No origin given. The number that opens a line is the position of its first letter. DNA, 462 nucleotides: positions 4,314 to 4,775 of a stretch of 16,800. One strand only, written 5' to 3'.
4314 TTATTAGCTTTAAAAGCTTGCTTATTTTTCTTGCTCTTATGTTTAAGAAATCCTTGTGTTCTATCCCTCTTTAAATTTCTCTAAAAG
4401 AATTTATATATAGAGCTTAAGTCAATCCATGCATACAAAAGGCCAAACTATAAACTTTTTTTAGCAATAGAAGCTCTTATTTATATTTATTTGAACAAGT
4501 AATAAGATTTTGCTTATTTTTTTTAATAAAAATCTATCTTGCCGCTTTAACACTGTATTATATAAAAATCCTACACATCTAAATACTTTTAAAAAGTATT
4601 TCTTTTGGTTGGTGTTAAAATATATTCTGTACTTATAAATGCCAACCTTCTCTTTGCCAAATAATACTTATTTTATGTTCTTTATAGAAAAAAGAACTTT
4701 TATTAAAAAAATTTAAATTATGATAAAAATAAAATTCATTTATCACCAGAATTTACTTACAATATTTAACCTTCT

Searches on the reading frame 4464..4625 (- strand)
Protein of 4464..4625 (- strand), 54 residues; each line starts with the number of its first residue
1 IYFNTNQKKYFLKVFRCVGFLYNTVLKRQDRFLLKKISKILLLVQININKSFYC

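Call 83: search_protein_families(library=pfam, proteins=[window:4464-4625:-], max_evalue=0.1)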
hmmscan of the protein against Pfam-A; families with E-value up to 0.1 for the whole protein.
seq(54 aa): 1 family
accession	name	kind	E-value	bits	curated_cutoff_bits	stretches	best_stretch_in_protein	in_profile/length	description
PF12323.14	HTH_OrfB_IS605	-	4.1e-05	23.4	21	1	1-30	10-39/47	Helix-turn-helix domain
